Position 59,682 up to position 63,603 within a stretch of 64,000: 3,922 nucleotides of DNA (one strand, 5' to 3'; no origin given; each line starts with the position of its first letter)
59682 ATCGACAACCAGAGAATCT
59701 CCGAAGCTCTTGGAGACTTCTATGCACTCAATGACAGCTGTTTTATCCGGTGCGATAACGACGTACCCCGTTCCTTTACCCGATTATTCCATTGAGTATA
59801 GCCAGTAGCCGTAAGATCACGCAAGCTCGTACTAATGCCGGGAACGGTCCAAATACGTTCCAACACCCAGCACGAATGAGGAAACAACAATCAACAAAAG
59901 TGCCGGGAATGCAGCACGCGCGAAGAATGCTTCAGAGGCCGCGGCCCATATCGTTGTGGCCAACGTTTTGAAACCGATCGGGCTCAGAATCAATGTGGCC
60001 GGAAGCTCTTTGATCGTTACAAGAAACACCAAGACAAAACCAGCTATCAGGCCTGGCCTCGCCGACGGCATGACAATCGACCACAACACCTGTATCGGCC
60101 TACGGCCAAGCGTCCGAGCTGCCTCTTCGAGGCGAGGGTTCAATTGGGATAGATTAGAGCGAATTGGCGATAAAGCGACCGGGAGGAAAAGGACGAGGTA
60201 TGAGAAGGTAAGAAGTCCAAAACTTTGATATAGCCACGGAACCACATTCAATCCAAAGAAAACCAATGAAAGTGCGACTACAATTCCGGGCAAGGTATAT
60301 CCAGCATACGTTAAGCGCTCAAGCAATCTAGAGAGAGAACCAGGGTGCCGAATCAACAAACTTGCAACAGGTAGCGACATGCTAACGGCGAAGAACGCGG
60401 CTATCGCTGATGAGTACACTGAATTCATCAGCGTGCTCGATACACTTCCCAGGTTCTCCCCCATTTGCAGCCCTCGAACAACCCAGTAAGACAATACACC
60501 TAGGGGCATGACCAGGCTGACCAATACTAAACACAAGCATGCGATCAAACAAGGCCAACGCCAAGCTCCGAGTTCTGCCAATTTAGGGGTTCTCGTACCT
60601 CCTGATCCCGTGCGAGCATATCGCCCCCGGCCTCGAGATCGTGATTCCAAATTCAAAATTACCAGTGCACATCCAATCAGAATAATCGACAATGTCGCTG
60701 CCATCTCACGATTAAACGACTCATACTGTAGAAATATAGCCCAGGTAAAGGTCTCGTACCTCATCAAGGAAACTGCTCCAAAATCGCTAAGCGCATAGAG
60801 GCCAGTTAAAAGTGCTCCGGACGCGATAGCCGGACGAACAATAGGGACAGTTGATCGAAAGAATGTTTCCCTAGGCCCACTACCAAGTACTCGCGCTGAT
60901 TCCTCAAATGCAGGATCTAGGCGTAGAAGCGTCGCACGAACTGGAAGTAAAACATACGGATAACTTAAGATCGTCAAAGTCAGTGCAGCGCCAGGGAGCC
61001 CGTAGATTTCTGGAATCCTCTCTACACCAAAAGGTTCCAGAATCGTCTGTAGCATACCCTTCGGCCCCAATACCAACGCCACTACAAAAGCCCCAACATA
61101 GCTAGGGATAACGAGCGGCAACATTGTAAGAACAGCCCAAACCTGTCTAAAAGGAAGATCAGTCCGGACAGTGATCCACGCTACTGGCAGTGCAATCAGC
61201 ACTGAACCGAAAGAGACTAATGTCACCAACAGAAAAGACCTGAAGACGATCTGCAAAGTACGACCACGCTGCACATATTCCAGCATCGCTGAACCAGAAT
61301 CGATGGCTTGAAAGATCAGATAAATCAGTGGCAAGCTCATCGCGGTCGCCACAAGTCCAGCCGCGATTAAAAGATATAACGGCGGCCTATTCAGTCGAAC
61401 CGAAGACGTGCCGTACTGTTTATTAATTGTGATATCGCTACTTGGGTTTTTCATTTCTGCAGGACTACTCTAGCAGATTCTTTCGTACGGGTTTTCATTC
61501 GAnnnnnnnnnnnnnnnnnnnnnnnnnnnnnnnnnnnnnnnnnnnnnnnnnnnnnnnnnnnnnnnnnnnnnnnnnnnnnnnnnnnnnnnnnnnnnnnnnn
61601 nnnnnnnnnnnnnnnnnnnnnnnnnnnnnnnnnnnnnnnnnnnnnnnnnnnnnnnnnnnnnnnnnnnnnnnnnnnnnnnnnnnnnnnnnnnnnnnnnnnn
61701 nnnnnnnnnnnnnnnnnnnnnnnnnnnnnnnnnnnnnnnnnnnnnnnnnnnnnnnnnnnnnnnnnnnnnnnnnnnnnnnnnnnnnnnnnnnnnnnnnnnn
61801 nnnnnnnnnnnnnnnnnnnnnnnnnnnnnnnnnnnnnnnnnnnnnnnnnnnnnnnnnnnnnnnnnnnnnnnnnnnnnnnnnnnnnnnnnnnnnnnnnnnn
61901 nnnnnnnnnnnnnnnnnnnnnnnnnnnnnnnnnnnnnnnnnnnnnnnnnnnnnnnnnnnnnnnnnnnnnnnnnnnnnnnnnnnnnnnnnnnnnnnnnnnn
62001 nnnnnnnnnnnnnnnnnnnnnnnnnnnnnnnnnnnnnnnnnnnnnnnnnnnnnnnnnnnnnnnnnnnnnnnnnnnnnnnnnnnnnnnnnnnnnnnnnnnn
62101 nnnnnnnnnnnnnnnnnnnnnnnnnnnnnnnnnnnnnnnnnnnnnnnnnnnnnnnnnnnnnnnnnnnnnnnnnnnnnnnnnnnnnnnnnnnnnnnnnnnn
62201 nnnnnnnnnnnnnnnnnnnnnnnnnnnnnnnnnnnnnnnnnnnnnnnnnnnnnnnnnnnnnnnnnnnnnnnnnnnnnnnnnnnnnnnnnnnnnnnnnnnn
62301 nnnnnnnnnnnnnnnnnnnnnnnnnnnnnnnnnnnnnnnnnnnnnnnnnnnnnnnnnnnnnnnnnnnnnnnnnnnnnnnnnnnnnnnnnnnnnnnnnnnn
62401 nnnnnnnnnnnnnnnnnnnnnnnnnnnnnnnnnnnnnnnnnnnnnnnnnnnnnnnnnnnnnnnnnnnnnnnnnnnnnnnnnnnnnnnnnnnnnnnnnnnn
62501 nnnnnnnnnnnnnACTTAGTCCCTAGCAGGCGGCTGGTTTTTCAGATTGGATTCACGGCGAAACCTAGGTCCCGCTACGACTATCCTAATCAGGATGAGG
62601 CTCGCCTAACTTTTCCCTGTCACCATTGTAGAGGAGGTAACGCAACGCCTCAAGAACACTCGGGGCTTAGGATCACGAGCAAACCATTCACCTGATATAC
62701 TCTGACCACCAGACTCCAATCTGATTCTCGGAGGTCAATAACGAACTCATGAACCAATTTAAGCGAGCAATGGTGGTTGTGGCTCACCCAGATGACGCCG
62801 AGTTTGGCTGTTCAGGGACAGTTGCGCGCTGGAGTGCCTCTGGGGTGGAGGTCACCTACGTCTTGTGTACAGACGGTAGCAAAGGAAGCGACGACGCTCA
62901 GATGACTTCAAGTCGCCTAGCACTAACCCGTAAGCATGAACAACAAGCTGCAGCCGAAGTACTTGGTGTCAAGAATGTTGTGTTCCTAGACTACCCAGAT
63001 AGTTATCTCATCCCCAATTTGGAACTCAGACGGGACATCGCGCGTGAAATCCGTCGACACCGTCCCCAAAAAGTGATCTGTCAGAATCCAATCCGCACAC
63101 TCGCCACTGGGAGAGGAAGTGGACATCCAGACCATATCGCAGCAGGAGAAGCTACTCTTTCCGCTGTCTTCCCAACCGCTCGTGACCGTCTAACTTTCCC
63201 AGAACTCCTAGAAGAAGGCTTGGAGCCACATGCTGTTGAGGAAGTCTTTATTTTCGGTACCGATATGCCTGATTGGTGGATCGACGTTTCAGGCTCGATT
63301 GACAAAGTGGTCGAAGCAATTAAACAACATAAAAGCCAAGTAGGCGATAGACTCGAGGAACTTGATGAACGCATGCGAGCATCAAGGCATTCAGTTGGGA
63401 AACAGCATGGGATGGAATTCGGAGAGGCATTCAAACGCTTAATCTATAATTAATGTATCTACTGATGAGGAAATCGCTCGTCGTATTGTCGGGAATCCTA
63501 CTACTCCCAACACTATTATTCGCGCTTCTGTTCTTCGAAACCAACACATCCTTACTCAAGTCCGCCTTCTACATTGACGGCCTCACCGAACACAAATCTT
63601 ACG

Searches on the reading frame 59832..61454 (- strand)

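Call 14: search_protein_families(library=ncbifam, max_evalue=1e-10, proteins=[window:59832-61454:-])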
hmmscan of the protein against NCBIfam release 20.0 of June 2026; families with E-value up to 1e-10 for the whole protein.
window:59832-61454:- (540 aa): 18 families
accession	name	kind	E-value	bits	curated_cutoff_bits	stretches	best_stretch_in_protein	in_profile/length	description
TIGR01581.1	Mo_ABC_porter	hypoth_equivalog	1.1e-40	139.5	210.3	2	72-267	25-223/225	ABC transporter permease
TIGR02141.1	modB_ABC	equivalog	3.4e-37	128.1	182.6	2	79-269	9-201/208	molybdate ABC transporter permease subunit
TIGR00969.1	3a0106s02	subfamily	3.1e-33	115.4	240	1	26-269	18-265/272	sulfate ABC transporter permease subunit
TIGR03262.1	PhnU2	equivalog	5.6e-33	114.4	593.25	1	32-528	11-525/546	putative 2-aminoethylphosphonate ABC transporter permease subunit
NF006939.0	PRK09421.1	equivalog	1.5e-32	112.9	262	2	68-265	10-212/230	molybdate ABC transporter permease subunit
NF040839.1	tungstate_WtpB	equivalog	6.9e-31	107.8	340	1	32-267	10-241/251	tungstate ABC transporter permease WtpB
TIGR02139.1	permease_CysT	equivalog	1.1e-25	90.7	246.1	1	33-267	14-252/265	sulfate ABC transporter permease subunit CysT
TIGR03226.1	PhnU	equivalog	9.8e-23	81.1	283.45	1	397-525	148-293/311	2-aminoethylphosphonate ABC transporter permease subunit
NF008208.0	PRK10971.1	equivalog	3e-22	79.4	415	1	39-267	28-260/277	sulfate/thiosulfate ABC transporter permease CysT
TIGR02140.1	permease_CysW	equivalog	7.8e-22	78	329.1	1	28-269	6-251/261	sulfate ABC transporter permease subunit CysW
NF007044.0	PRK09497.1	equivalog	2e-21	76.7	348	1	67-230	62-227/285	spermidine/putrescine ABC transporter permease PotB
NF011624.0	PRK15050.1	equivalog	3.4e-21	75.6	247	0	397-525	130-275/297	2-aminoethylphosphonate ABC transporter permease subunit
NF007963.0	PRK10683.1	equivalog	1.3e-16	60.9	489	0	70-231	99-262/317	putrescine ABC transporter permease PotH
NF008620.0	PRK11602.1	equivalog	8e-16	58.1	442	1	27-271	20-270/291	sulfate/thiosulfate ABC transporter permease CysW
NF007047.0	PRK09500.1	equivalog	1.6e-13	50.9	326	0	340-507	58-223/257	spermidine/putrescine ABC transporter permease PotC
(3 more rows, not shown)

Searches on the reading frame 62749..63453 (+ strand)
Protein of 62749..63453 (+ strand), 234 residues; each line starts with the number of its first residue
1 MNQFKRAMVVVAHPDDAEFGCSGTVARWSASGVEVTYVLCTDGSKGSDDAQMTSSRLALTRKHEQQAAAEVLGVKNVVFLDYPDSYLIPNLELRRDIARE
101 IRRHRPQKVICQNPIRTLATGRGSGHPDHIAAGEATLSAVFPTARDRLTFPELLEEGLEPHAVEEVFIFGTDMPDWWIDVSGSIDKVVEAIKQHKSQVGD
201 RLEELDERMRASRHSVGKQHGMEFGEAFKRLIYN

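Call 74: find_encoding_contigs(protein=window:62749-63453:+, flank=10000, max_places=2)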
Protein window:62749-63453:+ (234 aa): 6 contigs read that carry it; 2 places shown.
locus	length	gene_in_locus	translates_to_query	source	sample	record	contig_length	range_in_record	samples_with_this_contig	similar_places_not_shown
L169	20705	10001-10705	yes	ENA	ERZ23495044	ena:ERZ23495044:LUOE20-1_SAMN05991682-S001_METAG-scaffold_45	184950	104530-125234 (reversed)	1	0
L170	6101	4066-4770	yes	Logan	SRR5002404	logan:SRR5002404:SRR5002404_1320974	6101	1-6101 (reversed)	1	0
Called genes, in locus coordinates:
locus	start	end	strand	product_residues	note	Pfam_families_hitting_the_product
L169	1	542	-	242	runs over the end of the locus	-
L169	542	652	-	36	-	-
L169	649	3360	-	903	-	PF07517:SecA_DEAD, PF01043:SecA_PP_bind, PF21090:P-loop_SecA, PF07516:SecA_SW, PF02810:SEC-C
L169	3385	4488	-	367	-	PF13793:Pribosyltran_N, PF00156:Pribosyltran, PF14572:Pribosyl_synth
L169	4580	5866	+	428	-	PF00709:Adenylsucc_synt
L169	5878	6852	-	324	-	PF00005:ABC_tran, PF13304:AAA_21 (weak), PF08402:TOBE_2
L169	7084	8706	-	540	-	PF00528:BPD_transp_1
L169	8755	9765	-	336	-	PF13531:SBP_bac_11, PF01547:SBP_bac_1, PF13416:SBP_bac_8, PF13343:SBP_bac_6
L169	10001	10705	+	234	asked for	PF02585:PIG-L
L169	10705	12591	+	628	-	-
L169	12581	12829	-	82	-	-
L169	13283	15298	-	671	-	PF23161:HTH_RNase_II, PF00773:RNB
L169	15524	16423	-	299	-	PF09754:PAC2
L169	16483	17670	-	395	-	PF01969:Ni_insertion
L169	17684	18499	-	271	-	PF02540:NAD_synthase (faint)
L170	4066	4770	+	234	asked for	PF02585:PIG-L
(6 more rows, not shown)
